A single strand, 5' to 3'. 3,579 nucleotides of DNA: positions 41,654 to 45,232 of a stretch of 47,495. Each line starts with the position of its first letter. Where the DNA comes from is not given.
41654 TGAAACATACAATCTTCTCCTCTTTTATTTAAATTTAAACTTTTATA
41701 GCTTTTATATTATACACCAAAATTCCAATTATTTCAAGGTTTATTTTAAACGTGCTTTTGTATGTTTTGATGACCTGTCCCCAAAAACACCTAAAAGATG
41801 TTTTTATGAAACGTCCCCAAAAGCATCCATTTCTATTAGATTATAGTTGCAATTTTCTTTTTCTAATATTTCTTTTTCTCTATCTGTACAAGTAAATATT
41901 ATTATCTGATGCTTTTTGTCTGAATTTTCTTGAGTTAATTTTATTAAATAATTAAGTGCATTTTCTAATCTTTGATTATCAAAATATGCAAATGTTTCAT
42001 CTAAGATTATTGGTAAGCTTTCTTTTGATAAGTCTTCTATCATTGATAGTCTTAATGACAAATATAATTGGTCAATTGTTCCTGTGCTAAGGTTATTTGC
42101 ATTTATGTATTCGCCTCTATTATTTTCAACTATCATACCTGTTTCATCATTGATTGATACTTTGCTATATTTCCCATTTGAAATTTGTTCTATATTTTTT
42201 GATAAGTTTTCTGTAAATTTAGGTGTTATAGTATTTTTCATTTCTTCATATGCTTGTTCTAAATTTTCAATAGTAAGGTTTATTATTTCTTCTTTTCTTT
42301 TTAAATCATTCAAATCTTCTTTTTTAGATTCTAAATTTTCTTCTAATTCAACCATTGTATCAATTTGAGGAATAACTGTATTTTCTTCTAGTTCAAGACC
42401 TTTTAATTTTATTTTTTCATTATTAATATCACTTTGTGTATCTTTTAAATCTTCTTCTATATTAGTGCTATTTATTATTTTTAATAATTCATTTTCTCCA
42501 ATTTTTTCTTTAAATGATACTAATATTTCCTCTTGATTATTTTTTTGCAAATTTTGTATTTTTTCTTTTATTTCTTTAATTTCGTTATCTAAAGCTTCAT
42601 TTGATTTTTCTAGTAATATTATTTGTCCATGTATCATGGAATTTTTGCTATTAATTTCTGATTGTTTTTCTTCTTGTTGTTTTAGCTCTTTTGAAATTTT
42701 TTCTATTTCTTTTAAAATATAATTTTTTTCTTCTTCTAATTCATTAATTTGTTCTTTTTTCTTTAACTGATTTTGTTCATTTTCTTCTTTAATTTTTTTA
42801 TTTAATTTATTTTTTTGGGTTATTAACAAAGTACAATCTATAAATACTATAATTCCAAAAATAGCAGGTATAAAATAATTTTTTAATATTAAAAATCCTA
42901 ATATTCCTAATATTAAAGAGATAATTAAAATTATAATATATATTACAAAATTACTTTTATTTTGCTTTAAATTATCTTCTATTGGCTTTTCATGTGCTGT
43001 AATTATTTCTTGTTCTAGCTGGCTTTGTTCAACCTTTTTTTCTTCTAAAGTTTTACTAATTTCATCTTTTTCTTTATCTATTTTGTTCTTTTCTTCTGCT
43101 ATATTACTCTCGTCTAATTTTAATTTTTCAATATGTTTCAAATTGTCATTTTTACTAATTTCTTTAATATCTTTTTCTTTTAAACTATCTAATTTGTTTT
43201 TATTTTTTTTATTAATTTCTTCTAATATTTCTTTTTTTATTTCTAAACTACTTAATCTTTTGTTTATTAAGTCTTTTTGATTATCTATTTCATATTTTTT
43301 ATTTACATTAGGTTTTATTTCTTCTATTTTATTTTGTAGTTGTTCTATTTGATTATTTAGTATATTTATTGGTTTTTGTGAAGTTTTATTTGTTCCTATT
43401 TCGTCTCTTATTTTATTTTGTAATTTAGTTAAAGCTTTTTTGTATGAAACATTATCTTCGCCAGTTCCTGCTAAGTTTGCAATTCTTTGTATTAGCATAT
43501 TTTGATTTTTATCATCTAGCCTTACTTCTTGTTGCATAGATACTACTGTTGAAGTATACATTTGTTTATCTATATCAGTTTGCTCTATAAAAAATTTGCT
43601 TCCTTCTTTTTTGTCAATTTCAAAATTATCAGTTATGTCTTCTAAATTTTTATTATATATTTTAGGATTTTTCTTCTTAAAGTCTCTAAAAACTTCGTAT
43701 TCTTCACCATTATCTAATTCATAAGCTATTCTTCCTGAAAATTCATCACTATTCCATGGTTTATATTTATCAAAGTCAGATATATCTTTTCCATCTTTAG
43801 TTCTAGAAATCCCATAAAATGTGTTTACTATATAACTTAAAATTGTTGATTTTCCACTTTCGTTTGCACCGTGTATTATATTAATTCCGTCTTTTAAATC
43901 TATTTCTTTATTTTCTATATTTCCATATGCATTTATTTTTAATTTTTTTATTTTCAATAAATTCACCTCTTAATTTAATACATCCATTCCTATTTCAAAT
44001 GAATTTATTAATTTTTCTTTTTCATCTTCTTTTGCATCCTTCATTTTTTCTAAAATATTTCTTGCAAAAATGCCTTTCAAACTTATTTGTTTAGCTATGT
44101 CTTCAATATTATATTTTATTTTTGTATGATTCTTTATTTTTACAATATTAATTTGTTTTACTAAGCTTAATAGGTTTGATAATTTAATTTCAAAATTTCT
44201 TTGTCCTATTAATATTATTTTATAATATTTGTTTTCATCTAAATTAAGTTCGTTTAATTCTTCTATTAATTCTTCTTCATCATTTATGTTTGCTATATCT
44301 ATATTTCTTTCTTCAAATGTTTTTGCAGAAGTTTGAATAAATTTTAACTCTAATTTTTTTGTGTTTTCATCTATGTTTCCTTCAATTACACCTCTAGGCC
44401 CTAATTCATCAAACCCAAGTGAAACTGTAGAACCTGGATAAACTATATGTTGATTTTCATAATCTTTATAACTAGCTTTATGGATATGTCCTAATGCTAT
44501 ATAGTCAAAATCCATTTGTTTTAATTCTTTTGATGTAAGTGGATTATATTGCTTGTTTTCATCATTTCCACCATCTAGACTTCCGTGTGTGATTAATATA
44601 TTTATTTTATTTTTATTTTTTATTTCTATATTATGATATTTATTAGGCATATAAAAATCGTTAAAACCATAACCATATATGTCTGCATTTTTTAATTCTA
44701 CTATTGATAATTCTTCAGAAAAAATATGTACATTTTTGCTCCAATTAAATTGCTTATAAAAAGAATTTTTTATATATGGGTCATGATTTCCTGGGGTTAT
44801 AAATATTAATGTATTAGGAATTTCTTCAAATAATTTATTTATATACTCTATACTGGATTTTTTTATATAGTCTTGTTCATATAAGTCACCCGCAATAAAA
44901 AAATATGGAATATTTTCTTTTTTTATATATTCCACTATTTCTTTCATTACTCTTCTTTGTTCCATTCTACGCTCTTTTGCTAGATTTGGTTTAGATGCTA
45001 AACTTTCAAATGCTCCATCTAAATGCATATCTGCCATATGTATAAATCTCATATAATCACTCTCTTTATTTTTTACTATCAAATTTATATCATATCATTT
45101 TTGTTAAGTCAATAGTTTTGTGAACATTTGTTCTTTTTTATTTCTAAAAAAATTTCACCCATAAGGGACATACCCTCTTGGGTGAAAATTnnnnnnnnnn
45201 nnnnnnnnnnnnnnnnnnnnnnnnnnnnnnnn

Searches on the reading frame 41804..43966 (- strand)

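Call 26: search_protein_families(library=pfam, proteins=[window:41804-43966:-], max_evalue=0.01)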
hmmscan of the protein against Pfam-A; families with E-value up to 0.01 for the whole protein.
window:41804-43966:- (720 aa): 5 families
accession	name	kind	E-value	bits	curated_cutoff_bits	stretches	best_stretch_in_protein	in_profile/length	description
PF13514.12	AAA_27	-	6e-11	42.7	22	1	5-58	2-58/206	AAA domain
PF13476.12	AAA_23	-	4.1e-10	41.1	27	1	8-256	1-198/201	AAA domain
PF13175.12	AAA_15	-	4.1e-05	23.8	32.1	1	5-157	2-164/374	AAA ATPase domain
PF17319.7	DUF5362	-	0.0028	18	25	0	315-360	47-92/94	Family of unknown function (DUF5362)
PF13555.12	AAA_29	-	0.004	17.3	27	1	9-43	4-39/61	P-loop containing region of AAA domain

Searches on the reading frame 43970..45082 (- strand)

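Call 26: search_protein_families(library=pfam, proteins=[window:43970-45082:-], max_evalue=0.01)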
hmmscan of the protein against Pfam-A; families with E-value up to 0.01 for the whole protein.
window:43970-45082:- (370 aa): 2 families
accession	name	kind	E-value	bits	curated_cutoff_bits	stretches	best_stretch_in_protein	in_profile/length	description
PF00149.33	Metallophos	-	2.7e-16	61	21.5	1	11-202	1-190/191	Calcineurin-like phosphoesterase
PF12850.12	Metallophos_2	-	2.5e-11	44.2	27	1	11-220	1-136/154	Calcineurin-like phosphoesterase superfamily domain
